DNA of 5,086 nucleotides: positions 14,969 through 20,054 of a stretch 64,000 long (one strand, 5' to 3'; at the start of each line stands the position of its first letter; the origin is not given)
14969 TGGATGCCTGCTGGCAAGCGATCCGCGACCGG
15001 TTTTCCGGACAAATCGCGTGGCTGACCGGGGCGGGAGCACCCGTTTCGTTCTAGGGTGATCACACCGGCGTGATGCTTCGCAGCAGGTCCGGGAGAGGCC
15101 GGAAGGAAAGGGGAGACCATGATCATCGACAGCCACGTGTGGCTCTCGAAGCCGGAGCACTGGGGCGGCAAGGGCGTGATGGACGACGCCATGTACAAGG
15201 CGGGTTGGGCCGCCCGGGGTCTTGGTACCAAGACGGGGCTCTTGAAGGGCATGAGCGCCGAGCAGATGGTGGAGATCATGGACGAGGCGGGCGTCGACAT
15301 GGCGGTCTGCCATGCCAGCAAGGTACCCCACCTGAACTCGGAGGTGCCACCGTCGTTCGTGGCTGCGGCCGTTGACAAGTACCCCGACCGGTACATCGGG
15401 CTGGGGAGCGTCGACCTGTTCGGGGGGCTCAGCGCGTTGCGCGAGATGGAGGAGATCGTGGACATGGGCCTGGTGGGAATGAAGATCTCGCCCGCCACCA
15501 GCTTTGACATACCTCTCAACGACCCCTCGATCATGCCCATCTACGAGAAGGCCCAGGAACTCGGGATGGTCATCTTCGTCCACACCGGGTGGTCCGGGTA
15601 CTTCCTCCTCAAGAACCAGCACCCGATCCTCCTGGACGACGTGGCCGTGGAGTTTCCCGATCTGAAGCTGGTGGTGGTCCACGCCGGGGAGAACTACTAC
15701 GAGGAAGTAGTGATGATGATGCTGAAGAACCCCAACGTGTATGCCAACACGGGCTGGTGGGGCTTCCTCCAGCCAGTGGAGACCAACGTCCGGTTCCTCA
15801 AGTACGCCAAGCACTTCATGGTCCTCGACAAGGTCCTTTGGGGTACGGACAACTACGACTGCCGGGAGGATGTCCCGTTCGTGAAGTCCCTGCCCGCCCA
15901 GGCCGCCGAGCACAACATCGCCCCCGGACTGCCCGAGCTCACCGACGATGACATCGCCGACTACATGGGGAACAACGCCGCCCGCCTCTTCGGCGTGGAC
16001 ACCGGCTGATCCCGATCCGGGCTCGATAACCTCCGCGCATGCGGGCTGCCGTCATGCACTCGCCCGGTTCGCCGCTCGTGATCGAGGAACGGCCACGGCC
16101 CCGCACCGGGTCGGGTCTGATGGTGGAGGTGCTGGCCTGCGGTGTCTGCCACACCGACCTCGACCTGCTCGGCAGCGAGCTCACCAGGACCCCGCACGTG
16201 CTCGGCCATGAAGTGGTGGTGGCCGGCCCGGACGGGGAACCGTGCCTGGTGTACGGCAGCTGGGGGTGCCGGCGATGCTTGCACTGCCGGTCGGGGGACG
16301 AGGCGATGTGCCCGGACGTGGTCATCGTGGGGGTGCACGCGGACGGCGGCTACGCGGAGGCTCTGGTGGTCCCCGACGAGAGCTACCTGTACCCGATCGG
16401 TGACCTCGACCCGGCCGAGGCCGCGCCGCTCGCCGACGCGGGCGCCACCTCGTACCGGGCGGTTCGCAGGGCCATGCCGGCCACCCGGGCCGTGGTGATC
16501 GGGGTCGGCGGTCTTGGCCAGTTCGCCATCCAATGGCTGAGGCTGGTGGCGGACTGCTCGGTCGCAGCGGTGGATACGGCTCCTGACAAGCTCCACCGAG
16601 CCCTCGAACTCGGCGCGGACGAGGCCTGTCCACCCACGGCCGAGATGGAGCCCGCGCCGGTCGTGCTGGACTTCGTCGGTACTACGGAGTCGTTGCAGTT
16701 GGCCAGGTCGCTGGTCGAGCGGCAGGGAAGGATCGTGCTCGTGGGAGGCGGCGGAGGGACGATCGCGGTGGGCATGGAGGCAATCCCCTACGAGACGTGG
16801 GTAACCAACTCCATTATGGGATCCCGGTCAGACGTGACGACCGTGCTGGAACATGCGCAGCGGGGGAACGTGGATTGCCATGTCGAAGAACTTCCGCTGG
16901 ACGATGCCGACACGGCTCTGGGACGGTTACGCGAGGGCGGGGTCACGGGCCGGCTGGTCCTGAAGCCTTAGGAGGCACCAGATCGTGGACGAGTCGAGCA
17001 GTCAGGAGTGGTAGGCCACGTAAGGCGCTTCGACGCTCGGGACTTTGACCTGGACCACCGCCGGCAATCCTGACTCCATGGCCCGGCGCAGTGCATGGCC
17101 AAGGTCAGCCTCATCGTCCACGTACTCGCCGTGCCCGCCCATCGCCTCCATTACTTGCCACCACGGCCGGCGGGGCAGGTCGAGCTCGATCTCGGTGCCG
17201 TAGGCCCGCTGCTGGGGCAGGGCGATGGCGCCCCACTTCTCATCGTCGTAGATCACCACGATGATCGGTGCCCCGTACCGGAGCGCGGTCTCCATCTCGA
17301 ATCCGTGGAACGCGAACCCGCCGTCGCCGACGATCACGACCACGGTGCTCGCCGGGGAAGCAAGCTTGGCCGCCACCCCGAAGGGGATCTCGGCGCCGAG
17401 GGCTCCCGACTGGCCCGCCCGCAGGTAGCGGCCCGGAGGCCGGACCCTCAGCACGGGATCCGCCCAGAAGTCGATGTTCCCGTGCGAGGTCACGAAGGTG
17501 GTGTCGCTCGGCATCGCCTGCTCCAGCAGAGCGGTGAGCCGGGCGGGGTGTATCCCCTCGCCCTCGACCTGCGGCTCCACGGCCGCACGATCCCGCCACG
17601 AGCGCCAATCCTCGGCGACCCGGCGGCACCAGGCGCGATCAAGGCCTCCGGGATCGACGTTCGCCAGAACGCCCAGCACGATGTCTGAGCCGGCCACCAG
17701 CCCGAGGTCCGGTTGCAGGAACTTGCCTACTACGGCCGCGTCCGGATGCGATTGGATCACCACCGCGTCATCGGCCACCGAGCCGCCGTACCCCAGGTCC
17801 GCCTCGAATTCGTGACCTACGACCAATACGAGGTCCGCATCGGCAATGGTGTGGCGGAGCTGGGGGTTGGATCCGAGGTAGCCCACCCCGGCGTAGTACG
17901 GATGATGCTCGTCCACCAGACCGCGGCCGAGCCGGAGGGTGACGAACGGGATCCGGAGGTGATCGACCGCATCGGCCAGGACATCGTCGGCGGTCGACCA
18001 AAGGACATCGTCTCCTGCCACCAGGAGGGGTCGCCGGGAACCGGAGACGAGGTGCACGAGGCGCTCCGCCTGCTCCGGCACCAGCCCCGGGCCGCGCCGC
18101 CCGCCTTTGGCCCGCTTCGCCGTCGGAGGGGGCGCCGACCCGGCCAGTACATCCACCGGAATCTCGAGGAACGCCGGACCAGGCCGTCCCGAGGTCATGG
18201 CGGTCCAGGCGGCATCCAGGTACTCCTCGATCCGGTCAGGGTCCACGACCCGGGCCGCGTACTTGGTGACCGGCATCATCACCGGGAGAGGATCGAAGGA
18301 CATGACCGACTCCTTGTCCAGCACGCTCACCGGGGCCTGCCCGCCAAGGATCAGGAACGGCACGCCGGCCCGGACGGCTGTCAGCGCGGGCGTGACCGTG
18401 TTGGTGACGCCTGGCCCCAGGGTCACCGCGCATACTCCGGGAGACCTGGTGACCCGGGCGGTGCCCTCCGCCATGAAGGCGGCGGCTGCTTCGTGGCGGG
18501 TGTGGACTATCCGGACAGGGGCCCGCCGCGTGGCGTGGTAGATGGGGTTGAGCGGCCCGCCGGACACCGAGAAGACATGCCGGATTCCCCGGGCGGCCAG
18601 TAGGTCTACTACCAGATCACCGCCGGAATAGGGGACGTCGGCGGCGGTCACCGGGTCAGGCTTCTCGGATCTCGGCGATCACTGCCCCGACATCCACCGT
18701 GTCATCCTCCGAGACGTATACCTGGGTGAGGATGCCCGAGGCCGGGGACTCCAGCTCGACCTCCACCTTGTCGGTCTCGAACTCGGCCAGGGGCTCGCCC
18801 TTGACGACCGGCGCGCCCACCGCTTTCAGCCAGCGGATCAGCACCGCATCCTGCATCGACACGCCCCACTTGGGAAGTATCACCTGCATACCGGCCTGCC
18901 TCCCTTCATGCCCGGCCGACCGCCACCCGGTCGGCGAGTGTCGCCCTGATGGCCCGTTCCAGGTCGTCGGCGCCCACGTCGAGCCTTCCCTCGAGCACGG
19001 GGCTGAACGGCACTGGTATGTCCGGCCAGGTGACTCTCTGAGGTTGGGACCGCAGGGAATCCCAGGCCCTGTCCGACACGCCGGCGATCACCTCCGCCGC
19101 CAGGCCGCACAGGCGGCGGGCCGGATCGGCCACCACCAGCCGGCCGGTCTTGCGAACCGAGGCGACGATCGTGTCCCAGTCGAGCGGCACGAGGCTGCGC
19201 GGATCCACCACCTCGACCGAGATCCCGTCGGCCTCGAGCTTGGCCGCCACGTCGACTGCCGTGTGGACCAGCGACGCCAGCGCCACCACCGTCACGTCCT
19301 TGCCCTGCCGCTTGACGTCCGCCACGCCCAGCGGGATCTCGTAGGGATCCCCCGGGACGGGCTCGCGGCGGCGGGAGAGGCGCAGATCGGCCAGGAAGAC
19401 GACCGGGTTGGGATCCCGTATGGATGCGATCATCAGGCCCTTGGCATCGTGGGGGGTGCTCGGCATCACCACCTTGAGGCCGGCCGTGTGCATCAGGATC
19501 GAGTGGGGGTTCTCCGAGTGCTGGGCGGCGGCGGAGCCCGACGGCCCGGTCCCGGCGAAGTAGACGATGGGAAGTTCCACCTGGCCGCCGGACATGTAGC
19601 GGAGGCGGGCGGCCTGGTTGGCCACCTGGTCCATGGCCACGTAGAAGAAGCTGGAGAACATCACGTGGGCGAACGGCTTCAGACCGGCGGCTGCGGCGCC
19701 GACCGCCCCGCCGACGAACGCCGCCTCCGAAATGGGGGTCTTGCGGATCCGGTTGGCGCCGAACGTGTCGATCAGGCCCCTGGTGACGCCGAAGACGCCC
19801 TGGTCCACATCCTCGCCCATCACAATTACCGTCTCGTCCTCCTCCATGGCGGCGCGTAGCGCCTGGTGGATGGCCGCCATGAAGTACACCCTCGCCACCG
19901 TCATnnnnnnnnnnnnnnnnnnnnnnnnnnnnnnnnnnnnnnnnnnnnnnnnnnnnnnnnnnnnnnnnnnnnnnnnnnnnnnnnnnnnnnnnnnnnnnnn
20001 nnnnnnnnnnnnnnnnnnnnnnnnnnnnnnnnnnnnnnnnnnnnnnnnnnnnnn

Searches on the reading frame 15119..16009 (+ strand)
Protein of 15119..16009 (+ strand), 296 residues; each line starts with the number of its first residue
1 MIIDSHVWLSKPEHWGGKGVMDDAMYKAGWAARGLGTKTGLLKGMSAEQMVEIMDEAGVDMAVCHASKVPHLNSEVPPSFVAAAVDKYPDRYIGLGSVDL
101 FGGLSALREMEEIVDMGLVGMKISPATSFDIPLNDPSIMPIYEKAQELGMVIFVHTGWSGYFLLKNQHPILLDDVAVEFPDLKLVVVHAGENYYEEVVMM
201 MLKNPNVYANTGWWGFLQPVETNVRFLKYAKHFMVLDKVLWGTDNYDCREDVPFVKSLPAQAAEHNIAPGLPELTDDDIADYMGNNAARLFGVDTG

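Call 7: search_protein_families(library=pfam, proteins=[window:15119-16009:+], max_evalue=0.001)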
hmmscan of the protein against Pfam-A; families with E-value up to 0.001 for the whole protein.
window:15119-16009:+ (296 aa): 1 family
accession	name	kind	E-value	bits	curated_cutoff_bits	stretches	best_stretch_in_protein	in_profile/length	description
PF04909.20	Amidohydro_2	-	1.7e-33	117.1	26.4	1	81-292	69-288/289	Amidohydrolase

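Call 61: search_protein_families(library=ncbifam, proteins=[window:15119-16009:+], max_evalue=0.00001)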
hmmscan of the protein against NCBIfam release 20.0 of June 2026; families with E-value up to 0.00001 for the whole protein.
window:15119-16009:+ (296 aa): 0 families

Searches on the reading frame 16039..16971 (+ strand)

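Call 7: search_protein_families(library=pfam, proteins=[window:16039-16971:+], max_evalue=0.001)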
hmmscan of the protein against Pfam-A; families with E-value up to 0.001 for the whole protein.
window:16039-16971:+ (310 aa): 3 families
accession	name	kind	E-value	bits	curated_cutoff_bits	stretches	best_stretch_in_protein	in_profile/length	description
PF00107.32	ADH_zinc_N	-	4.4e-14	53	31.8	1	158-273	1-127/129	Zinc-binding dehydrogenase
PF08240.17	ADH_N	-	2.6e-10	40.9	23.5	1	27-120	5-102/104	Alcohol dehydrogenase GroES-like domain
PF13602.12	ADH_zinc_N_2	-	1.4e-08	36.2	27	1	206-308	24-134/134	Zinc-binding dehydrogenase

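Call 61: search_protein_families(library=ncbifam, proteins=[window:16039-16971:+], max_evalue=0.00001)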
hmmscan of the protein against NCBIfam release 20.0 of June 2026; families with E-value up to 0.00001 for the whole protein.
window:16039-16971:+ (310 aa): 18 families
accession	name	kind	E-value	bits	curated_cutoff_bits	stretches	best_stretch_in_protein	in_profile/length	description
NF006940.0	PRK09422.1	equivalog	3.8e-37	128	344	1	1-308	1-333/338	alcohol dehydrogenase AdhP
NF047908.1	AldhRedAhr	equivalog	1.8e-35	122.4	470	1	26-309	30-334/335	NADPH-dependent aldehyde reductase Ahr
TIGR03201.1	dearomat_had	equivalog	2.9e-22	79.2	338.65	1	5-194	3-212/349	6-hydroxycyclohex-1-ene-1-carbonyl-CoA dehydrogenase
TIGR02822.1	adh_fam_2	subfamily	1.4e-21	76.9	283.5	1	12-308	14-328/329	zinc-binding alcohol dehydrogenase family protein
NF010344.0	PRK13771.1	subfamily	6.9e-20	71.3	349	1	1-309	1-332/334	putative alcohol dehydrogenase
NF003808.0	PRK05396.1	equivalog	6e-19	68.1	380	1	1-261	1-288/341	L-threonine 3-dehydrogenase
NF041097.1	keto_inos_dh_IolM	equivalog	1.5e-16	60.1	450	1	13-211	40-273/389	scyllo-inosose 3-dehydrogenase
NF007489.0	PRK10083.1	equivalog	5.1e-16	58.6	376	1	1-198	1-212/339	Zn-dependent oxidoreductase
TIGR03366.1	HpnZ_proposed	hypoth_equivalog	9.6e-15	54.6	328.1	1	21-238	3-255/315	putative phosphonate catabolism associated alcohol dehydrogenase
TIGR00692.1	tdh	equivalog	2e-14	53.4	458.35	1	15-222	13-247/340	L-threonine 3-dehydrogenase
NF041172.1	AcrlCoa_red_Thmprot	equivalog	2.4e-13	49.8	500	1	1-310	1-334/334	acryloyl-CoA reductase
TIGR02824.1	quinone_pig3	subfamily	1.5e-11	43.9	296.8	1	96-308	85-323/325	putative NAD(P)H quinone oxidoreductase, PIG3 family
NF007375.0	PRK09880.1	equivalog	1.9e-11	43.3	469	1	25-246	28-276/344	L-idonate 5-dehydrogenase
NF007642.0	PRK10309.1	equivalog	3.9e-11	42.8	550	1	2-203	2-215/347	galactitol-1-phosphate 5-dehydrogenase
TIGR03451.1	mycoS_dep_FDH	equivalog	6.3e-11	41.7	512.9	0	151-302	180-351/358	S-(hydroxymethyl)mycothiol dehydrogenase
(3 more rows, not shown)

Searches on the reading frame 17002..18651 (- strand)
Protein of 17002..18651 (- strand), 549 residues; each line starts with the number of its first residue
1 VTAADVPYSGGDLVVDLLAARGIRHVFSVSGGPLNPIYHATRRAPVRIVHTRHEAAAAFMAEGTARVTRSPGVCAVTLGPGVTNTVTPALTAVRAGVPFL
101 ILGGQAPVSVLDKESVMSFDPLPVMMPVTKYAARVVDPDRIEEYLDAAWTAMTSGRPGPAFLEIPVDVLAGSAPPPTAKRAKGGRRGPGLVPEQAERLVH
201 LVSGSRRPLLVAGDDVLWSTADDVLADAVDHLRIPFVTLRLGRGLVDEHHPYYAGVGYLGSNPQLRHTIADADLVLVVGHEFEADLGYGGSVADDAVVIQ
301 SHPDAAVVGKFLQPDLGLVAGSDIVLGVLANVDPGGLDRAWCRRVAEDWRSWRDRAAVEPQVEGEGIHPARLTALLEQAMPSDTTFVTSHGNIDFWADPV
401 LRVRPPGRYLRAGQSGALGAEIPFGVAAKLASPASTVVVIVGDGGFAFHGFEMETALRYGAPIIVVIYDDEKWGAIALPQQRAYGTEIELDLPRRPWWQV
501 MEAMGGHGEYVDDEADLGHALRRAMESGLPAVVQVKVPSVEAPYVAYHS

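Call 7: search_protein_families(library=pfam, proteins=[window:17002-18651:-], max_evalue=0.001)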
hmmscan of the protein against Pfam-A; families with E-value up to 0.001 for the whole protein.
window:17002-18651:- (549 aa): 3 families
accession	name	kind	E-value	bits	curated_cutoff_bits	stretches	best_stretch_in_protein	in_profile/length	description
PF02775.26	TPP_enzyme_C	-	2.3e-31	109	21.9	1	391-535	3-151/151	Thiamine pyrophosphate enzyme, C-terminal TPP binding domain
PF02776.23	TPP_enzyme_N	-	6e-31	107.1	26.8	1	10-114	3-108/119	Thiamine pyrophosphate enzyme, N-terminal TPP binding domain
PF00205.28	TPP_enzyme_M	-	3.4e-23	82.3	30.4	1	196-326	2-134/137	Thiamine pyrophosphate enzyme, central domain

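Call 61: search_protein_families(library=ncbifam, proteins=[window:17002-18651:-], max_evalue=0.00001)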
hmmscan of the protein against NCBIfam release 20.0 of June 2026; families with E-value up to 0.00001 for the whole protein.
window:17002-18651:- (549 aa): 51 families (the best 25 are shown)
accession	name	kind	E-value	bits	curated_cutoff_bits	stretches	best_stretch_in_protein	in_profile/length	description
NF006052.0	PRK08199.1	subfamily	5e-97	325.5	539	1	8-538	8-538/559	thiamine pyrophosphate protein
NF004516.0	PRK05858.1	equivalog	6.6e-97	325.3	587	1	7-537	10-535/548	acetolactate synthase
NF006187.0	PRK08322.1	equivalog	3.6e-80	269.9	509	1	11-537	5-528/548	acetolactate synthase large subunit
TIGR00118.1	acolac_lg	equivalog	3.2e-79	266.9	538.35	1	9-540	2-537/557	biosynthetic-type acetolactate synthase large subunit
NF006122.0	PRK08266.1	subfamily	2.8e-78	263.7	571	1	9-541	5-528/543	hypothetical protein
NF058623.1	HdaclCoAlyACT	equivalog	3.4e-78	263.7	600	1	10-537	12-540/575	2-hydroxyacyl-CoA lyase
NF006378.0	PRK08617.1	equivalog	4.5e-77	259.7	510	1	7-537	7-538/556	acetolactate synthase AlsS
NF004919.0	PRK06276.1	equivalog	1e-70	238.7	866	1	9-539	2-540/582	acetolactate synthase large subunit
TIGR02418.1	acolac_catab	equivalog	7.6e-68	229.3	551.1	1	10-537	1-529/539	acetolactate synthase AlsS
NF006524.0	PRK08978.1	equivalog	5.5e-67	226.3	738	1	9-539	2-526/548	acetolactate synthase 2 catalytic subunit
NF008431.0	PRK11269.1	equivalog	9.4e-67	225.8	791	1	13-493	9-495/591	glyoxylate carboligase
NF004710.0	PRK06048.1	equivalog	1e-65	222.3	976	1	10-539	10-539/561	acetolactate synthase large subunit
NF005712.0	PRK07524.1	subfamily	2.7e-65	220.8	500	1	10-538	5-530/536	5-guanidino-2-oxopentanoate decarboxylase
NF004772.0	PRK06112.1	subfamily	5.9e-65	219.7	673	1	8-540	14-562/578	acetolactate synthase catalytic subunit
NF005039.0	PRK06456.1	equivalog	1.6e-62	211.8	868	1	9-538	3-545/572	acetolactate synthase large subunit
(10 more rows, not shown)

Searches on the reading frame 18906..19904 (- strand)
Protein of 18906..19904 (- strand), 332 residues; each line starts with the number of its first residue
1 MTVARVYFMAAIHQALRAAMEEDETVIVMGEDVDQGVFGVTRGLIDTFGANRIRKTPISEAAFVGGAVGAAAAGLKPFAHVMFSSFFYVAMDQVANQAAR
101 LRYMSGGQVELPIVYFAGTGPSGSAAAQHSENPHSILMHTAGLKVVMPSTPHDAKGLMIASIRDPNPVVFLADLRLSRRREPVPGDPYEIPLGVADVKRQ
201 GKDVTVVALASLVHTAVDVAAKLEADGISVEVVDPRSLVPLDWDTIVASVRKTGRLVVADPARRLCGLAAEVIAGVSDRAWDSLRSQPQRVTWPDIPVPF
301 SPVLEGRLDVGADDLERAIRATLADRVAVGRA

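Call 7: search_protein_families(library=pfam, proteins=[window:18906-19904:-], max_evalue=0.001)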
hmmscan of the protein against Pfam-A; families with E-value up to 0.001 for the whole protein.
window:18906-19904:- (332 aa): 2 families
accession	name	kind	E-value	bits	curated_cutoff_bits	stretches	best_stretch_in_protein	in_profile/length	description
PF02779.29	Transket_pyr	-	1.1e-35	123.3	27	1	10-172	7-167/174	Transketolase, pyrimidine binding domain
PF02780.25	Transketolase_C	-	6.2e-33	113.8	25.9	1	193-308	1-117/124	Transketolase, C-terminal domain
